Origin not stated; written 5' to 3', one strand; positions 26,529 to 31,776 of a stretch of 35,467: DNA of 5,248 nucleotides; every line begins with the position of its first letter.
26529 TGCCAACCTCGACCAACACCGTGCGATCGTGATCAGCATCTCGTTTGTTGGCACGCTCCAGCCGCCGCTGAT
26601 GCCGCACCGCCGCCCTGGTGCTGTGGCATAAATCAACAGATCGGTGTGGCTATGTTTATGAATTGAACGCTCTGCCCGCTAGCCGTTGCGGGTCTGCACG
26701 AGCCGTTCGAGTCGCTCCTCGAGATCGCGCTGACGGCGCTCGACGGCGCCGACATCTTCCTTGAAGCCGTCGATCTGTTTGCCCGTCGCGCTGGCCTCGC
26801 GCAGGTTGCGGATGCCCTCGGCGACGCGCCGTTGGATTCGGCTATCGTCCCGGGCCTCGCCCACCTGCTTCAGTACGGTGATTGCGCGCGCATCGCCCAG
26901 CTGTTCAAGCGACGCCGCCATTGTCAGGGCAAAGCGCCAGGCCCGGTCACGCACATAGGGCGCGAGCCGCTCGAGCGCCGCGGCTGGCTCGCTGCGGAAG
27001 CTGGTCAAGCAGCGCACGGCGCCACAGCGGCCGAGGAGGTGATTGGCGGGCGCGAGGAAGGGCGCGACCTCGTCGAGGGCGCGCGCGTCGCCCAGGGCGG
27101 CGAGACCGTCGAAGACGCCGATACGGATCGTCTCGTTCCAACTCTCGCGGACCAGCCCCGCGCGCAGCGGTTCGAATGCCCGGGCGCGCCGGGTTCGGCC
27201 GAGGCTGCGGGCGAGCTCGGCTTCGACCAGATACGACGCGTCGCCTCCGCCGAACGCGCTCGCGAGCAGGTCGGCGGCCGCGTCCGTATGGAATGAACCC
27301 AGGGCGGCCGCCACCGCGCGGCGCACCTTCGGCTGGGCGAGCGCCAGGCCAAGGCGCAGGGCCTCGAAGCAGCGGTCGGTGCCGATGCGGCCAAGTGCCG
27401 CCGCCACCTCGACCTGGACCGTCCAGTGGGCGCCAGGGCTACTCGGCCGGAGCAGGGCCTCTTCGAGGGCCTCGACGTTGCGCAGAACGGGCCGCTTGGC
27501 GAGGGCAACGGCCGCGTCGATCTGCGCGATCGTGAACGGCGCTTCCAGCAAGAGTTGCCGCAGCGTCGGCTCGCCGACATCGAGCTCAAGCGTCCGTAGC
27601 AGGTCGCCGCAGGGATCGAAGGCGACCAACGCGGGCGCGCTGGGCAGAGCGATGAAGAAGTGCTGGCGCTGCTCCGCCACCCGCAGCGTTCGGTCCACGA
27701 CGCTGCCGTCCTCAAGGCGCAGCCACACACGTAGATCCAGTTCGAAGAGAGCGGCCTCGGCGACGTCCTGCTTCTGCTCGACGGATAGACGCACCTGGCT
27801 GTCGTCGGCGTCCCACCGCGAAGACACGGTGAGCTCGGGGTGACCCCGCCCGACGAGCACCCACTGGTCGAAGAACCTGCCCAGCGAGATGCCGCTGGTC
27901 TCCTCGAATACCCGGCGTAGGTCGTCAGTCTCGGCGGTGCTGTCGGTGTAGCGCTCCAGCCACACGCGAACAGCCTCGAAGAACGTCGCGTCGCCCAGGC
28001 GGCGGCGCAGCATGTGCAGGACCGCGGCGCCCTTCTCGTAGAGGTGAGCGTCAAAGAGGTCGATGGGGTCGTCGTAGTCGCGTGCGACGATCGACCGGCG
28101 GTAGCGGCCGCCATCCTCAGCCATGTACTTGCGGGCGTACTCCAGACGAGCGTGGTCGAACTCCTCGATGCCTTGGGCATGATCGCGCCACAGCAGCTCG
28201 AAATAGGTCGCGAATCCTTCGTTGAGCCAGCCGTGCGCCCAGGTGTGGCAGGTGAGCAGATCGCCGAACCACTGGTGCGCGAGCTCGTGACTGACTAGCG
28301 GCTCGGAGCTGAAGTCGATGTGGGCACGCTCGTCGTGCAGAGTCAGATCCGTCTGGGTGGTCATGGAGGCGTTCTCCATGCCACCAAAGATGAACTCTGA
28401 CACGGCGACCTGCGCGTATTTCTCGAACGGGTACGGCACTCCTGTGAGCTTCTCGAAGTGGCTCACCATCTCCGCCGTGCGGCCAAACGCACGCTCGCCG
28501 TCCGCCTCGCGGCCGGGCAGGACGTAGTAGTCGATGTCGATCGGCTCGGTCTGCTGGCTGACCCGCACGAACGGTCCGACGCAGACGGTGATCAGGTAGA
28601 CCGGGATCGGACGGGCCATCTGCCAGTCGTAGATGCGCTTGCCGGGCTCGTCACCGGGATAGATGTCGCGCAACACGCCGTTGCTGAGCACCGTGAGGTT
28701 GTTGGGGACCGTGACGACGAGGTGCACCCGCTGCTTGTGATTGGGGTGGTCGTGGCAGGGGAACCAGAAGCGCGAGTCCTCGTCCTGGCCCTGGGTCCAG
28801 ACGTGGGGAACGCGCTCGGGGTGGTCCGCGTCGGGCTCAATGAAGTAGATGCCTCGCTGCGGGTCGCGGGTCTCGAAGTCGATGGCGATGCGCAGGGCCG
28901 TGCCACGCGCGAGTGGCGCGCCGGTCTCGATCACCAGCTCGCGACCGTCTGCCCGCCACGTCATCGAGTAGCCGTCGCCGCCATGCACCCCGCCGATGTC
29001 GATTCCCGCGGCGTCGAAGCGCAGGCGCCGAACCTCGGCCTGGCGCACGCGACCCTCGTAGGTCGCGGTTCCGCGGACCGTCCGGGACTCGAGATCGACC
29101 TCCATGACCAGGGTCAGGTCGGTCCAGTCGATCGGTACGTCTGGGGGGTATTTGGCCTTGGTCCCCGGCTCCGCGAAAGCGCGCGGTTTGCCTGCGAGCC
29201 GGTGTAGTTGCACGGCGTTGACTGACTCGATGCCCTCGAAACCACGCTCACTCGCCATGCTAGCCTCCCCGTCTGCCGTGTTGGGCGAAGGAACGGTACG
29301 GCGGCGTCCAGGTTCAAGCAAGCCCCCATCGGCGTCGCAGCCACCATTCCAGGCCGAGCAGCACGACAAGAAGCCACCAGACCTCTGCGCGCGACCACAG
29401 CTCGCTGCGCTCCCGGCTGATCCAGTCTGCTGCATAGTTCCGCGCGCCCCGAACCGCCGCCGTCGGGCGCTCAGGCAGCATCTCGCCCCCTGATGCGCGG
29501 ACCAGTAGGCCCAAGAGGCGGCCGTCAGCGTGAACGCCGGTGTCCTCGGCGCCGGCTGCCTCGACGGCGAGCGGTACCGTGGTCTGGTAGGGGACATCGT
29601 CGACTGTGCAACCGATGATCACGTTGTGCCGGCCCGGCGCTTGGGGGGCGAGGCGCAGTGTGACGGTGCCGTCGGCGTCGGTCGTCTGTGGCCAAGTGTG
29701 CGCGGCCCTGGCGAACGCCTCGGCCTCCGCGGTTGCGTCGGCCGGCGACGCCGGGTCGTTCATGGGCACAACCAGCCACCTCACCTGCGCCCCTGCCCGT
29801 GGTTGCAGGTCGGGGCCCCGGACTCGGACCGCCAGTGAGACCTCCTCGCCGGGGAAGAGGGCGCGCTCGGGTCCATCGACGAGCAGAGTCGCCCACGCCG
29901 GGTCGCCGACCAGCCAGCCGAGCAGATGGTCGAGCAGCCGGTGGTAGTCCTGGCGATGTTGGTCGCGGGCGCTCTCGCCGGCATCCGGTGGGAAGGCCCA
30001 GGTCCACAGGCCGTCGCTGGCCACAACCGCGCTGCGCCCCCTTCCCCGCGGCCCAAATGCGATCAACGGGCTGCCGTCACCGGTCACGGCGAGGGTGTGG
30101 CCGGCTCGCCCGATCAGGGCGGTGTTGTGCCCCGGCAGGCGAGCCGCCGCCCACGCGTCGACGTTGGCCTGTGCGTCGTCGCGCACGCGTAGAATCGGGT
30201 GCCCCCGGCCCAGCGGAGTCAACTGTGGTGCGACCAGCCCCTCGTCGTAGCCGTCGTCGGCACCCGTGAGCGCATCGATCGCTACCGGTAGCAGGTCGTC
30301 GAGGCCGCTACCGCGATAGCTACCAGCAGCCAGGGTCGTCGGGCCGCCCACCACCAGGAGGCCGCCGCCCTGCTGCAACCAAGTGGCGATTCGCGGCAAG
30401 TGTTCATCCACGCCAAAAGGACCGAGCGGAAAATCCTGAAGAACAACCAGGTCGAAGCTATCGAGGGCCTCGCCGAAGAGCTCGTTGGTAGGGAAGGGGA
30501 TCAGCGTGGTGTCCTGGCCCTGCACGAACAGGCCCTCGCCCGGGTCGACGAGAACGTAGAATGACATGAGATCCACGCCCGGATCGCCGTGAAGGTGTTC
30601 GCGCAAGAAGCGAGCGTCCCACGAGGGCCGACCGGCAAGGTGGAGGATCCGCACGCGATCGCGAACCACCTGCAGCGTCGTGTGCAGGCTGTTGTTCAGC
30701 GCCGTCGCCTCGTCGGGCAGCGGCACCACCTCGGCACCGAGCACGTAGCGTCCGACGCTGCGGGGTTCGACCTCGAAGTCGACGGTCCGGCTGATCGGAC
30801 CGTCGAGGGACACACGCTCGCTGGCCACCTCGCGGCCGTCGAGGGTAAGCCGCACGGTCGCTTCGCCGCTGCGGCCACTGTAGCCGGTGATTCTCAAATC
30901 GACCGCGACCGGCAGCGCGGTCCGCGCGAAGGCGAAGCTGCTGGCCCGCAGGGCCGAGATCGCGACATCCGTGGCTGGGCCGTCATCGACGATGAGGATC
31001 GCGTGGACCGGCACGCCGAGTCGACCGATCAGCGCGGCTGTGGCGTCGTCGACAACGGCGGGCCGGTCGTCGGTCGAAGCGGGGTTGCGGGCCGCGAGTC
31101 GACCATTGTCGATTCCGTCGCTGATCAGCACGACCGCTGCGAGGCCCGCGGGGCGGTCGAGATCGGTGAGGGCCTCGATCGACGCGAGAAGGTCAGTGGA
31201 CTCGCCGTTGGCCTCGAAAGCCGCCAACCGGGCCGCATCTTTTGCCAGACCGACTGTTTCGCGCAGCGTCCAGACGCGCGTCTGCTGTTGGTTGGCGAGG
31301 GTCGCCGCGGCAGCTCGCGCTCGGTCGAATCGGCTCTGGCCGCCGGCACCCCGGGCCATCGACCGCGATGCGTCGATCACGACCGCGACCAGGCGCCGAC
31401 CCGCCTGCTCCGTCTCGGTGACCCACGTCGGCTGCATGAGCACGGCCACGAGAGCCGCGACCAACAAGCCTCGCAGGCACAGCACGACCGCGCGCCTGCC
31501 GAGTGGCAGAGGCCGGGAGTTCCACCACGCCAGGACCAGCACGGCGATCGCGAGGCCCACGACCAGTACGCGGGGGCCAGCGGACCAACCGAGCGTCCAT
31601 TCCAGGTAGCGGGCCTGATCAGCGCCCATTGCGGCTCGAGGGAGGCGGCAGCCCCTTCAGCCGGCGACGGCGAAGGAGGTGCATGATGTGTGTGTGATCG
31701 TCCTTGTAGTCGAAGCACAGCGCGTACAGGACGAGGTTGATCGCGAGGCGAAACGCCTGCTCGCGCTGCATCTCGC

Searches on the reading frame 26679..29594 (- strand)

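Call 56: search_protein_families(library=pfam, proteins=[window:26679-29594:-], max_evalue=0.001)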
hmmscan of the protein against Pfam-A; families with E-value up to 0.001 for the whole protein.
window:26679-29594:- (971 aa): 4 families
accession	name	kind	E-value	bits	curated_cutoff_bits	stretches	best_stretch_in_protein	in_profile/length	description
PF01433.26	Peptidase_M1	-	1.9e-49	168.6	27.7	1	369-578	2-218/218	Peptidase family M1 domain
PF17900.6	Peptidase_M1_N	-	3e-17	63.8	25.8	1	162-334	7-186/186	Peptidase M1 N-terminal domain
PF13646.12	HEAT_2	-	7.9e-16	58.6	27.7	3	721-784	11-74/88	HEAT repeats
PF03130.22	HEAT_PBS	-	7.2e-05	23.4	20.9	0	757-780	1-24/27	PBS lyase HEAT-like repeat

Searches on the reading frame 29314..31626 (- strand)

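Call 56: search_protein_families(library=pfam, proteins=[window:29314-31626:-], max_evalue=0.001)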
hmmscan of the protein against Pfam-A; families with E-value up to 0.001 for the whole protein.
window:29314-31626:- (770 aa): 2 families
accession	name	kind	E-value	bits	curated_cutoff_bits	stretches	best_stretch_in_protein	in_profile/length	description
PF13519.12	VWA_2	-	8e-05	23.7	27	1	80-117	1-38/107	von Willebrand factor type A domain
PF07090.17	GATase1_like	-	0.00041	20.5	27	1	408-546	95-226/247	Putative glutamine amidotransferase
